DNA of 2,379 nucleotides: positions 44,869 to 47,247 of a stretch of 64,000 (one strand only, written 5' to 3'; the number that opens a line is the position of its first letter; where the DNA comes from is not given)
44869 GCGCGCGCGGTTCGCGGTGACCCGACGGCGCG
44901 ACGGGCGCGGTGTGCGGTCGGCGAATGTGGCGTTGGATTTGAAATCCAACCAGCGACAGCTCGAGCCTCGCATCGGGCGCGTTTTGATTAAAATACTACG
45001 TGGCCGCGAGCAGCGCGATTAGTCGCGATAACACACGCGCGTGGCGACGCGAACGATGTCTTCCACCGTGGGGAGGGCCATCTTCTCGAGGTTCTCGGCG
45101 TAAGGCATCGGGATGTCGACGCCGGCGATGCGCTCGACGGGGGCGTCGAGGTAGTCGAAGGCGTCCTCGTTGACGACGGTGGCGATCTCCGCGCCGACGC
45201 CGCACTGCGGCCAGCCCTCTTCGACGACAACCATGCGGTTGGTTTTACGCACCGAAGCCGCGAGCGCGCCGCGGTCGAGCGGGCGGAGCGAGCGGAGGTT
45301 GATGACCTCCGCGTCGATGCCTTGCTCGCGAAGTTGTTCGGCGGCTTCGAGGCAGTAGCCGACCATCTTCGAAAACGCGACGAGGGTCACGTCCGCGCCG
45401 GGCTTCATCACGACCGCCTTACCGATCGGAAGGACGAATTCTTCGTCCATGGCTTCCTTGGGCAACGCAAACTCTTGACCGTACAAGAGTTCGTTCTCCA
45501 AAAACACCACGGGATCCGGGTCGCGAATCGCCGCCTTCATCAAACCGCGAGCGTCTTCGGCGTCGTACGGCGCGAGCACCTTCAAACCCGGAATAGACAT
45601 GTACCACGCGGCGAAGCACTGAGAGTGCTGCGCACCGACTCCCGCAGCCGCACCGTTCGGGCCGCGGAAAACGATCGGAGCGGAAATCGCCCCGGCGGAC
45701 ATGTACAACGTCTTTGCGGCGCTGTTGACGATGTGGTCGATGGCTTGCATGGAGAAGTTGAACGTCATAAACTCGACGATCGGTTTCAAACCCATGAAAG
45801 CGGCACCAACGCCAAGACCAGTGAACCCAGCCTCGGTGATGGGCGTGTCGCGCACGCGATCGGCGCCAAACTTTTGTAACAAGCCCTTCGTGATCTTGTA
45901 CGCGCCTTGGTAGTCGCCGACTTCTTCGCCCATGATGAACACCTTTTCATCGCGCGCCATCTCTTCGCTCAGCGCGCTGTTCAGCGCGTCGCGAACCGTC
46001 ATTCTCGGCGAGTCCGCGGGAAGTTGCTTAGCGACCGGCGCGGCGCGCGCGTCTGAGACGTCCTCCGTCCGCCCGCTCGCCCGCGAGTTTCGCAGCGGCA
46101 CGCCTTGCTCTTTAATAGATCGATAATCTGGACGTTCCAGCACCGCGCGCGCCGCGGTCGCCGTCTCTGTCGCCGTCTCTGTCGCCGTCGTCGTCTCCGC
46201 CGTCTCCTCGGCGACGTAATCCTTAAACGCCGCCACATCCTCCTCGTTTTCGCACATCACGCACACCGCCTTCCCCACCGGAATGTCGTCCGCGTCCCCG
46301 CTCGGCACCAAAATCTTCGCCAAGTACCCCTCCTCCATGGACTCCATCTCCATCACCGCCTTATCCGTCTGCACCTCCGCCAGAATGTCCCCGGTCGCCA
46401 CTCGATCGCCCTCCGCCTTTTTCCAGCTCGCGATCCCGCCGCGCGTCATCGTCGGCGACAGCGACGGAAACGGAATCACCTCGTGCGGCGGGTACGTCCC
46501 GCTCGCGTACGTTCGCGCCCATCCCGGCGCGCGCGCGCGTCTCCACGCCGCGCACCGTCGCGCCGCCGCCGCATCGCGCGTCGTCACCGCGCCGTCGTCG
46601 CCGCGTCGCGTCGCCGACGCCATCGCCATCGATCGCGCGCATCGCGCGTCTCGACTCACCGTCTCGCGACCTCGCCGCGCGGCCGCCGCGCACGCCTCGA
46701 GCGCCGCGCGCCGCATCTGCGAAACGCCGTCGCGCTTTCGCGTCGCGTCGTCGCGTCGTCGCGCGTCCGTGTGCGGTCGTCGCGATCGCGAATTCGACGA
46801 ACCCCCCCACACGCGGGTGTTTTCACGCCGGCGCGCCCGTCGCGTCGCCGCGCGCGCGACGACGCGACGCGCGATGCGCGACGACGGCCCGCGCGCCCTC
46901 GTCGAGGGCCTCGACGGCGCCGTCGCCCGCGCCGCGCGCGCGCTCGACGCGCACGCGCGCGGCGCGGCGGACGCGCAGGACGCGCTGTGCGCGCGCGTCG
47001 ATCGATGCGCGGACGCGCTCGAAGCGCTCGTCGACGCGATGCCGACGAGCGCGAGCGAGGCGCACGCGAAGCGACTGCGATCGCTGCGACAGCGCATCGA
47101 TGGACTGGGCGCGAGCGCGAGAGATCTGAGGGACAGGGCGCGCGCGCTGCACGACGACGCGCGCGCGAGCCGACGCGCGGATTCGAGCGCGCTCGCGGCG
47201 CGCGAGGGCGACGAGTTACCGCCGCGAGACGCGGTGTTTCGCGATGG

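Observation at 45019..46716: Mitochondrial pyruvate dehydrogenase E1beta carrying an N-terminal lipoyl domain (alphaproteobacterial-style fusion in a eukaryotic nuclear gene)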

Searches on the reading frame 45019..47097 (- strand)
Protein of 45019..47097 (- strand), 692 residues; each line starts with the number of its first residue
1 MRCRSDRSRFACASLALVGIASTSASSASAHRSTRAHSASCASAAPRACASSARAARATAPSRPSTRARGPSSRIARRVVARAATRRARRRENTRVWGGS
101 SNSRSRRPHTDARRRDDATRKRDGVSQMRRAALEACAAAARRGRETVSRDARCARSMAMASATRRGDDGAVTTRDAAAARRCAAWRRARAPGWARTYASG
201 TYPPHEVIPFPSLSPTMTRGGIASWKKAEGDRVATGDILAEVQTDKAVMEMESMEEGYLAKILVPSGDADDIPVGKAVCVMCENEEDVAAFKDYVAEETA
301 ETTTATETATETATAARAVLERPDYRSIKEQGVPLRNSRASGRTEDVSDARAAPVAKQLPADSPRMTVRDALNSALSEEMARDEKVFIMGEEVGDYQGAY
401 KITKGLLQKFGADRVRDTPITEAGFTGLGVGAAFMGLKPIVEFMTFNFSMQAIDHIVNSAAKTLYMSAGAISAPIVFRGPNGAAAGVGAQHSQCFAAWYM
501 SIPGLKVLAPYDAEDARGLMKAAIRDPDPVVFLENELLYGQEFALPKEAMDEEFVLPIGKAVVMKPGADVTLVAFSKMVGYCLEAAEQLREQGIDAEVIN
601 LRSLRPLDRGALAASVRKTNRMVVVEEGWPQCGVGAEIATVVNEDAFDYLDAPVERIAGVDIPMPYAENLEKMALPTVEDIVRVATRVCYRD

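Call 3: search_protein_families(library=pfam, proteins=[window:45019-47097:-], max_evalue=0.01)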
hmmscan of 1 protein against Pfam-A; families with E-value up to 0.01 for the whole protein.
window:45019-47097:- (692 aa): 5 families
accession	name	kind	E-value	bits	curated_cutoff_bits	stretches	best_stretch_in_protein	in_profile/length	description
PF02780.25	Transketolase_C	-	6.1e-45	152.6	25.9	1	559-681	1-124/124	Transketolase, C-terminal domain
PF02779.29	Transket_pyr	-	1.2e-41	142.7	27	1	366-540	3-173/174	Transketolase, pyrimidine binding domain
PF00364.28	Biotin_lipoyl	-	8.2e-16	58.1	22.1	1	207-279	2-71/73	Biotin-requiring enzyme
PF17147.9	PFOR_II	-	3.4e-05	24.6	27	1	568-660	1-95/102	Pyruvate:ferredoxin oxidoreductase core domain II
PF22613.1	Transketolase_C_1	-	0.0017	19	27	1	567-610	11-54/113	Transketolase-like TK C-terminal domain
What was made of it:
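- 45019..46716 (-): Complete coding sequence (565 codons plus TAA stop) of the lipoyl-domain/E1beta fusion protein. Alternative start at 46629 gives 536 aa. Three Pfam domains lie in one frame (call 3).
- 46216..46491 (-): Lipoyl domain unit (aa 76-167: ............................). The Pfam Biotin_lipoyl core is 46261-46479. Pfam E 8e-16 (call 3).
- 45022..46002 (-): PDH E1beta core (aa 239-565): Transket_pyr 45478-46002 and Transketolase_C 45055-45423. Includes DTPITE (45832-45849) and the eukaryote-specific insertion region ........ (45436-45459). Pfam (call 3).
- On Lipoyl domain (Pfam PF00364, E2p type): 58.1 bits versus 22.1 (call 3).
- On Peripheral subunit-binding domain (Pfam PF02817) as identity of the linker motif: There is no E3_binding hit in the Pfam scan at E <= 0.01 (call 3).
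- Checked: Pfam finds Biotin_lipoyl (E 8e-16, window 46261-46479), Transket_pyr (1e-41, 45478-46002) and Transketolase_C (6e-45, 45055-45423) in the same frame (call 3).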

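Call 4: search_protein_families(library=ncbifam, proteins=[window:45019-47097:-], max_evalue=0.01)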
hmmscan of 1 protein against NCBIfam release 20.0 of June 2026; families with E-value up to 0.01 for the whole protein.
window:45019-47097:- (692 aa): 18 families
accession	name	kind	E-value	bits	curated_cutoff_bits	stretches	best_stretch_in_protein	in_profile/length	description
NF008854.0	PRK11892.1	equivalog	5.2e-201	668.3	454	1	208-691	5-464/464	pyruvate dehydrogenase complex E1 component subunit beta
NF006667.0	PRK09212.1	subfamily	5e-160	531.8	321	1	366-691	4-325/327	pyruvate dehydrogenase complex E1 component subunit beta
TIGR01349.1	PDHac_trf_mito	equivalog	2.3e-35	122.6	445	1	208-359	2-150/437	pyruvate dehydrogenase complex dihydrolipoamide acetyltransferase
NF004559.0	PRK05899.2-5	equivalog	6.3e-23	80.8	488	1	346-664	298-598/627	transketolase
TIGR00204.1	dxs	equivalog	1.3e-22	80.1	465.95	1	405-664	345-588/616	1-deoxy-D-xylulose-5-phosphate synthase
NF011457.0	PRK14875.1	equivalog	8.6e-17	61.1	307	1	208-314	6-110/372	acetoin dehydrogenase dihydrolipoyllysine-residue acetyltransferase subunit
TIGR01347.1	sucB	equivalog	2.6e-14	53.3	378.65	1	209-358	4-151/404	dihydrolipoyllysine-residue succinyltransferase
NF004309.0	PRK05704.1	equivalog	4.1e-14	52.8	449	1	209-382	6-177/408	2-oxoglutarate dehydrogenase complex dihydrolipoyllysine-residue succinyltransferase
NF008968.0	PRK12315.1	subfamily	4.8e-13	48.2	510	1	366-644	279-539/582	1-deoxy-D-xylulose-5-phosphate synthase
NF003933.0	PRK05444.2-2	equivalog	1.3e-10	40.5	395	1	401-657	325-571/606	1-deoxy-D-xylulose-5-phosphate synthase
NF004556.0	PRK05899.2-2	equivalog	8.9e-10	37.4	575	1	549-646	501-597/639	transketolase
NF008814.0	PRK11854.1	equivalog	6.4e-09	34.8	722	1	210-318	7-107/637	pyruvate dehydrogenase complex dihydrolipoyllysine-residue acetyltransferase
TIGR02927.1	SucB_Actino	equivalog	9.9e-09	34.5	423.45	1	209-318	6-112/579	2-oxoglutarate dehydrogenase, E2 component, dihydrolipoamide succinyltransferase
TIGR01348.1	PDHac_trf_long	equivalog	7.1e-07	28.1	552.1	1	228-363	22-133/587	dihydrolipoyllysine-residue acetyltransferase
TIGR03710.1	OAFO_sf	subfamily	6.1e-06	25.1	482.75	1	563-627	459-522/561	2-oxoacid:acceptor oxidoreductase subunit alpha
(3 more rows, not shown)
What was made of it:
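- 45019..46716 (-): NF008854 matches full length (call 4).
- On Alphaproteobacterial LD-PdhB (NCBIfam NF008854 equivalog): 668.3 bits versus cutoff 454, model positions 5-464 of 464 (call 4).
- Closest known: Alphaproteobacterial PdhB with N-terminal lipoyl domain. Same: The algal protein matches the 464-position model end to end at 668 bits (call 4).
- Checked: NCBIfam NF008854, the 464-position lipoyl-E1beta equivalog, matches end to end at 668 bits against a cutoff of 454 (call 4).
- NF008854 matches the algal protein end to end (call 4).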

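Call 5: find_homologous_proteins(query=window:45019-46716:-, max_evalue=1e-10)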
Query window:45019-46716:- (565 aa): 8000 proteins with E <= 1e-10 among 8000 candidates; the best 120 are listed.
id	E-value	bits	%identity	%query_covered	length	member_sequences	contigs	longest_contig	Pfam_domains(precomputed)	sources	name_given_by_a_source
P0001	0.0e+0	1176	99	95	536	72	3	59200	PF00364.29,PF02780.26,PF02779.30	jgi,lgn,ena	-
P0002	0.0e+0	1088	88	100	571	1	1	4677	PF00364.29,PF17147.10,PF02780.26,PF02779.30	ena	-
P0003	2.5e-291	985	83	97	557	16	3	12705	PF00364.29,PF02780.26,PF02779.30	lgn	-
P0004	2.3e-290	982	83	97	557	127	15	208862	PF00364.29,PF02780.26,PF02779.30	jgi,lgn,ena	-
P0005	3.0e-290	981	84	94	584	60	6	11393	PF00364.29,PF17147.10,PF02780.26,PF02779.30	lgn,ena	-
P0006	6.1e-289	977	88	89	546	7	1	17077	PF00364.29,PF17147.10,PF02780.26,PF02779.30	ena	-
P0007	1.7e-288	976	84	94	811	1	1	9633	PF00364.29,PF17147.10,PF02780.26,PF02779.30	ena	-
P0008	5.1e-288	974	85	91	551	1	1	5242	PF00364.29,PF02780.26,PF02779.30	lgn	-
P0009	3.3e-286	968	84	91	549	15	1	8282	PF00364.29,PF17147.10,PF02780.26,PF02779.30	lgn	-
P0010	5.1e-286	967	83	95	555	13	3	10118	PF00364.29,PF02780.26,PF02779.30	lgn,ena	-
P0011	2.5e-284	962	83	91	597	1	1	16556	PF00364.29,PF02780.26,PF02779.30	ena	-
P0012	2.6e-284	962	83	91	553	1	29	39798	PF00364.29,PF17147.10,PF02780.26,PF02779.30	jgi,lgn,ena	jgi:pyruvate dehydrogenase E1 component beta subunit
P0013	3.9e-284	961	83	91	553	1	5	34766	PF00364.29,PF17147.10,PF02780.26,PF02779.30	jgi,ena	jgi:pyruvate dehydrogenase E1 component beta subunit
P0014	4.2e-284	961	83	91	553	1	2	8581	PF00364.29,PF17147.10,PF02780.26,PF02779.30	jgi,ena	jgi:pyruvate dehydrogenase E1 component beta subunit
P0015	6.4e-284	960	83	91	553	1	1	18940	PF00364.29,PF17147.10,PF02780.26,PF02779.30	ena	-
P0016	9.7e-284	960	83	91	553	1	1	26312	PF00364.29,PF17147.10,PF02780.26,PF02779.30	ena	-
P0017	4.9e-272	921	83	88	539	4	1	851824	PF00364.29,PF17147.10,PF02780.26,PF02779.30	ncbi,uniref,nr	ncbi:pyruvate dehydrogenase E1 component beta subunit mitochondrial precursor [Ostreococcus tauri]|u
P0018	6.1e-270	914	87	84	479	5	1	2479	PF00364.29,PF17147.10,PF02780.26,PF02779.30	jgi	-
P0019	6.9e-248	842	78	87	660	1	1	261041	PF00364.29,PF02780.26,PF02779.30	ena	-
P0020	3.2e-247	839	78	87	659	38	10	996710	PF00364.29,PF02780.26,PF02779.30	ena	-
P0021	4.9e-246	835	77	87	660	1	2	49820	PF00364.29,PF02780.26,PF02779.30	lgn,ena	-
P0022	6.7e-245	832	77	87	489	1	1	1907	PF00364.29,PF17147.10,PF02780.26,PF02779.30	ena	-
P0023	7.0e-241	818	76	86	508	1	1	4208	PF00364.29,PF02780.26,PF02779.30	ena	-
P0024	7.2e-240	815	72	89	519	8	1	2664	PF00364.29,PF17147.10,PF02780.26,PF02779.30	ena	-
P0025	1.3e-239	814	74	87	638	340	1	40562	PF00364.29,PF02780.26,PF02779.30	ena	-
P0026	1.7e-239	814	68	96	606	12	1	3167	PF00364.29,PF25997.1,PF02780.26,PF02779.30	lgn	-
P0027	2.0e-239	814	71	89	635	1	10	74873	PF00364.29,PF02780.26,PF02779.30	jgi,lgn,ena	-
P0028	2.6e-239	813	72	89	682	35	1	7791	PF00364.29,PF02780.26,PF02779.30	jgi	-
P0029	2.9e-239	813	71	89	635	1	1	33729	PF00364.29,PF02780.26,PF02779.30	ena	-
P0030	4.7e-239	812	73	87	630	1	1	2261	PF00364.29,PF02780.26,PF02779.30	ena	-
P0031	5.1e-239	812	74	87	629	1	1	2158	PF00364.29,PF02780.26,PF02779.30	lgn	-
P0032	5.5e-239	812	72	89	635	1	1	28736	PF00364.29,PF02780.26,PF02779.30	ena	-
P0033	1.9e-238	810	71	89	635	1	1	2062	PF00364.29,PF02780.26,PF02779.30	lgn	-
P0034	2.1e-238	810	74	87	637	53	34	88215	PF00364.29,PF17147.10,PF02780.26,PF02779.30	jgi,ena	-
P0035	2.7e-238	810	73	87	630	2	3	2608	PF00364.29,PF02780.26,PF02779.30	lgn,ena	-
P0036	2.8e-238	810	74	90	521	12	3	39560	PF00364.29,PF17147.10,PF02780.26,PF02779.30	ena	-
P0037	3.1e-238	810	73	87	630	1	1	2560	PF00364.29,PF02780.26,PF02779.30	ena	-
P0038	1.2e-237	808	75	86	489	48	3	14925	PF00364.29,PF02780.26,PF02779.30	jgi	jgi:pyruvate dehydrogenase E1 component beta subunit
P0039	6.0e-237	806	63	100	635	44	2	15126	PF00364.29,PF17147.10,PF02780.26,PF02779.30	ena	-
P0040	7.0e-237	805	63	100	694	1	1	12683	PF00364.29,PF17147.10,PF02780.26,PF02779.30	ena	-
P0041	8.2e-237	805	72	88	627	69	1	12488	PF00364.29,PF17147.10,PF22613.2,PF02780.26,PF02779.30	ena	-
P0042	1.9e-235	801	78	84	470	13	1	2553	PF00364.29,PF02780.26,PF02779.30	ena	-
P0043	6.4e-233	792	76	84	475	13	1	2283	PF00364.29,PF02780.26,PF02779.30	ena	-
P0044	2.4e-231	787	77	84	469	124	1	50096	PF00364.29,PF02780.26,PF02779.30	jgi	-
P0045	2.4e-230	784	75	84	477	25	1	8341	PF00364.29,PF02780.26,PF02779.30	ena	-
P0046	4.1e-230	783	76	84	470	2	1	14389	PF00364.29,PF17147.10,PF02780.26,PF02779.30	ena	-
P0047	4.7e-230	783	76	84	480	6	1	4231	PF00364.29,PF02780.26,PF02779.30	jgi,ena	-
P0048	5.0e-230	783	76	84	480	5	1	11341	PF00364.29,PF02780.26,PF02779.30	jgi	-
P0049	6.5e-228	776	75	84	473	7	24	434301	PF00364.29,PF02780.26,PF02779.30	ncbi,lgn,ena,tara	tara:strand:- start:44934 stop:46355 length:1422 start_codon:yes stop_codon:yes gene_type:complete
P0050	9.1e-228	775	76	84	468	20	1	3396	PF00364.29,PF17147.10,PF02780.26,PF02779.30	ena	-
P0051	1.2e-227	775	74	84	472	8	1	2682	PF00364.29,PF17147.10,PF02780.26,PF02779.30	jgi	-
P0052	2.8e-227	774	75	84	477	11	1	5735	PF00364.29,PF02780.26,PF02779.30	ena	-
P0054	1.8e-224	764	74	84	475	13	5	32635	PF00364.29,PF17147.10,PF02780.26,PF02779.30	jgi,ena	-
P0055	2.1e-218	744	72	84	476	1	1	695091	PF00364.29,PF02780.26,PF02779.30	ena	-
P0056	7.5e-215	733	68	89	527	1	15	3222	PF00364.29,PF25997.1,PF02780.26,PF02779.30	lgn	-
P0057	4.2e-214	730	67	87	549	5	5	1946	PF00364.29,PF25997.1,PF02780.26,PF02779.30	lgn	-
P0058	1.5e-212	725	68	87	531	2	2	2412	PF00364.29,PF02780.26,PF02779.30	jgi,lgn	-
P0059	5.3e-204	697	67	87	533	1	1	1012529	PF00364.29,PF17147.10,PF02780.26,PF02779.30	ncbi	ncbi:unnamed protein product [Bathycoccus prasinos]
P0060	1.5e-203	695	60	97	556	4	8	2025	PF00364.29,PF02780.26,PF02779.30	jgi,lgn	-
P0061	8.5e-201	686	65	85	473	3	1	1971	PF00364.29,PF25997.1,PF02780.26,PF02779.30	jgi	-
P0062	2.6e-200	685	64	86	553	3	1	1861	PF00364.29,PF02780.26,PF02779.30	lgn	-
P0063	4.4e-199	681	63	87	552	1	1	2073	PF00364.29,PF25997.1,PF02780.26,PF02779.30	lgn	-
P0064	5.0e-199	680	64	86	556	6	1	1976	PF00364.29,PF02780.26,PF02779.30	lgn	-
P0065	9.6e-197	673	63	87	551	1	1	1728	PF00364.29,PF25997.1,PF02780.26,PF02779.30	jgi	jgi:pyruvate dehydrogenase E1 component beta subunit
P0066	2.4e-195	668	64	85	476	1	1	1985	PF00364.29,PF25997.1,PF02780.26,PF02779.30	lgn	-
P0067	2.1e-193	662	59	87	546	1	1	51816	PF00364.29,PF25997.1,PF02780.26,PF02779.30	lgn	-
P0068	3.4e-193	661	72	78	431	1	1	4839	PF02780.26,PF02779.30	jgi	-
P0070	6.5e-192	657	71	78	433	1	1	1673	PF02780.26,PF02779.30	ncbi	-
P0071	1.1e-191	656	71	78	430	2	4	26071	PF02780.26,PF02779.30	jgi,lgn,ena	-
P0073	6.4e-190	650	68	78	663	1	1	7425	PF00364.29,PF02780.26,PF02779.30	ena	-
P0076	1.1e-185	636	60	88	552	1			PF00364.29,PF02780.26,PF02779.30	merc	-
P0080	8.1e-182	624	61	86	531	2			PF00364.29,PF02780.26,PF02779.30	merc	-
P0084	1.3e-179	616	57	84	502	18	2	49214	PF00364.29,PF25997.1,PF02780.26,PF02779.30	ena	-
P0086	7.5e-177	607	74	66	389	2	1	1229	PF02780.26,PF02779.30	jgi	-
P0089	8.8e-171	587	59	86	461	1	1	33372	PF00364.29,PF25917.1,PF25997.1,PF02780.26,PF02779.30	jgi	-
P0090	5.7e-169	581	55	86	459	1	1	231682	PF00364.29,PF25997.1,PF02780.26,PF02779.30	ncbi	-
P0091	7.5e-169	581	57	86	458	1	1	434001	PF00364.29,PF25997.1,PF02780.26,PF02779.30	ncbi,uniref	ncbi:pyruvate dehydrogenase complex E1 component subunit beta [Terasakiella pusilla]|uniref:pyruvate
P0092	7.8e-169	581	57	86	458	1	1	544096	PF00364.29,PF25997.1,PF02780.26,PF02779.30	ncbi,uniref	ncbi:pyruvate dehydrogenase complex E1 component subunit beta [Terasakiella pusilla]|uniref:pyruvate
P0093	8.1e-169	581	57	85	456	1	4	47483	PF00364.29,PF25997.1,PF02780.26,PF02779.30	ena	-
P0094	1.6e-168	580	57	86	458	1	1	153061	PF00364.29,PF25997.1,PF02780.26,PF02779.30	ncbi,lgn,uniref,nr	ncbi:pyruvate dehydrogenase complex E1 component subunit beta [Terasakiella pusilla]|uniref:pyruvate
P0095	1.7e-168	580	57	86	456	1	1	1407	PF00364.29,PF25997.1,PF02780.26,PF02779.30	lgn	-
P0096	2.0e-168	579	56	86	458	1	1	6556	PF00364.29,PF25997.1,PF02780.26,PF02779.30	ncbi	-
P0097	2.1e-168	579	57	86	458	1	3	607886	PF00364.29,PF25997.1,PF02780.26,PF02779.30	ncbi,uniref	ncbi:pyruvate dehydrogenase complex E1 component subunit beta [Terasakiella pusilla]|uniref:pyruvate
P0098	3.6e-168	579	57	86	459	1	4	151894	PF00364.29,PF25997.1,PF02780.26,PF02779.30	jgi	-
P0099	3.9e-168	578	56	86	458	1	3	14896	PF00364.29,PF25997.1,PF02780.26,PF02779.30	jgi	jgi:pyruvate dehydrogenase E1 component beta subunit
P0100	5.9e-168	578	57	86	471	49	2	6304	PF00364.29,PF25997.1,PF02780.26,PF02779.30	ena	-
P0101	1.1e-167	577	57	86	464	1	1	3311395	PF00364.29,PF25997.1,PF02780.26,PF02779.30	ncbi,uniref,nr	ncbi:pyruvate dehydrogenase E1 component, beta subunit [Azospirillum sp. B510]|uniref:pyruvate dehyd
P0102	1.9e-167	576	57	86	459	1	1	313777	PF00364.29,PF25997.1,PF02780.26,PF02779.30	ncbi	-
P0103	3.6e-167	575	56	86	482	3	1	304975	PF00364.29,PF25997.1,PF02780.26,PF02779.30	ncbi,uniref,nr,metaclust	ncbi:pyruvate dehydrogenase [Methylobacterium sp. Leaf456]|uniref:pyruvate dehydrogenase complex E1 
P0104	7.3e-167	574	57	86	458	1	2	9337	PF00364.29,PF25997.1,PF02780.26,PF02779.30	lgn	-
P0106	3.4e-166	572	56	86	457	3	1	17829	PF00364.29,PF25997.1,PF02780.26,PF02779.30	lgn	-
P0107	5.0e-166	571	56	87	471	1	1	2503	PF00364.29,PF25997.1,PF02780.26,PF02779.30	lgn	-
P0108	5.0e-166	571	57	86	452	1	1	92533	PF00364.29,PF25997.1,PF02780.26,PF02779.30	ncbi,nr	ncbi:MAG: pyruvate dehydrogenase complex E1 component subunit beta [Rhodospirillales bacterium]|nr:p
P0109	7.3e-166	571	75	61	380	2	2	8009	PF02780.26,PF02779.30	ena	-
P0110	8.4e-166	571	56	86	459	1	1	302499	PF00364.29,PF25997.1,PF02780.26,PF02779.30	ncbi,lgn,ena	-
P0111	1.1e-165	570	56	86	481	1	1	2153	PF00364.29,PF25997.1,PF02780.26,PF02779.30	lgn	-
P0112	1.7e-165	570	58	87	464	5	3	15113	PF00364.29,PF25997.1,PF02780.26,PF02779.30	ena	-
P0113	1.7e-165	570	57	86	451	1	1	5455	PF00364.29,PF25997.1,PF02780.26,PF02779.30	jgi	-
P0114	1.8e-165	570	58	86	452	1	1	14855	PF00364.29,PF25997.1,PF02780.26,PF02779.30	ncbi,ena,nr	ncbi:MAG: pyruvate dehydrogenase complex E1 component subunit beta [Proteobacteria bacterium]|nr:pyr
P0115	2.3e-165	569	56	86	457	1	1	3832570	PF00364.29,PF17147.10,PF25997.1,PF02780.26,PF02779.30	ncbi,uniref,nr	ncbi:pyruvate dehydrogenase complex E1 component subunit beta [Terasakiella sp. SH-1]|uniref:pyruvat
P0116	2.8e-165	569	57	86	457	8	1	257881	PF00364.29,PF25997.1,PF02780.26,PF02779.30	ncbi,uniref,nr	ncbi:pyruvate dehydrogenase complex E1 component subunit beta [Terasakiella brassicae]|uniref:Pyruva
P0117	3.3e-165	569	56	87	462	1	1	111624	PF00364.29,PF02780.26,PF02779.30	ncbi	-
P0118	3.7e-165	569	78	58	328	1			PF02780.26,PF02779.30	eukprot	eukprot:CAMPEP_0198240462 /NCGR_PEP_ID=MMETSP1446-20131203/5569_1 /TAXON_ID=1461542 ORGANISM="Uniden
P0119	3.8e-165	569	56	86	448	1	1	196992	PF00364.29,PF25997.1,PF02780.26,PF02779.30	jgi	-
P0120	4.2e-165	568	56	86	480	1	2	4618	PF00364.29,PF17147.10,PF25997.1,PF02780.26,PF02779.30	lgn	-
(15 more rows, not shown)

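Call 6: find_encoding_contigs(protein=P0001, flank=3000, max_places=4)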
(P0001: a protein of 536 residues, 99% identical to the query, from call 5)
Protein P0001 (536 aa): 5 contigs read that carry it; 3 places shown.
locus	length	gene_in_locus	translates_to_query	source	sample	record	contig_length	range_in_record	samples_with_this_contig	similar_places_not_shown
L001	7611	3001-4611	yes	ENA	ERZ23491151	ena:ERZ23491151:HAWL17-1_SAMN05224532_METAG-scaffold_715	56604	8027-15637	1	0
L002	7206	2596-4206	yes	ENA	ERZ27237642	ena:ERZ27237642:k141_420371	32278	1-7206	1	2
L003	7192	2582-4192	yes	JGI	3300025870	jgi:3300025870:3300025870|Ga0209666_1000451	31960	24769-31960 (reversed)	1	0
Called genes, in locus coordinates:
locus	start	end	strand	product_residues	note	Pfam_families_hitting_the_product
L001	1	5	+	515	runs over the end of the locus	-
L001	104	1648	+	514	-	-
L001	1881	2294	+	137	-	PF05348:UMP1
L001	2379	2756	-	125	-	PF14712:Snapin_Pallidin (weak)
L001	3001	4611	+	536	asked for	PF00364:Biotin_lipoyl, PF02779:Transket_pyr, PF02780:Transketolase_C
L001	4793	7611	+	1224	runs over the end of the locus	PF01624:MutS_I, PF05188:MutS_II (weak), PF05192:MutS_III, PF05190:MutS_IV, PF00488:MutS_V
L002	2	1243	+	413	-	?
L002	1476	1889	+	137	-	PF05348:UMP1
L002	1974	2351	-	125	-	PF14712:Snapin_Pallidin (weak)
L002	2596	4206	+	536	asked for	PF00364:Biotin_lipoyl, PF02779:Transket_pyr, PF02780:Transketolase_C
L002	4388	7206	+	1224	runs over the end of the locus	PF01624:MutS_I, PF05188:MutS_II (weak), PF05192:MutS_III, PF05190:MutS_IV, PF00488:MutS_V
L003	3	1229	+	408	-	?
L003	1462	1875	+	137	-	PF05348:UMP1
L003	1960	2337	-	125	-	PF14712:Snapin_Pallidin (weak)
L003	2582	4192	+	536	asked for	PF00364:Biotin_lipoyl, PF02779:Transket_pyr, PF02780:Transketolase_C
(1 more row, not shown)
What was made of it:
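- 45019..46716 (-): A 99%-identical 536-aa protein occurs on metagenome contigs with the same eukaryotic neighbours (calls 5, 6).
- Checked: Its upstream 127 codons overlap a Snapin/Pallidin-like gene on the other strand (call 6).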
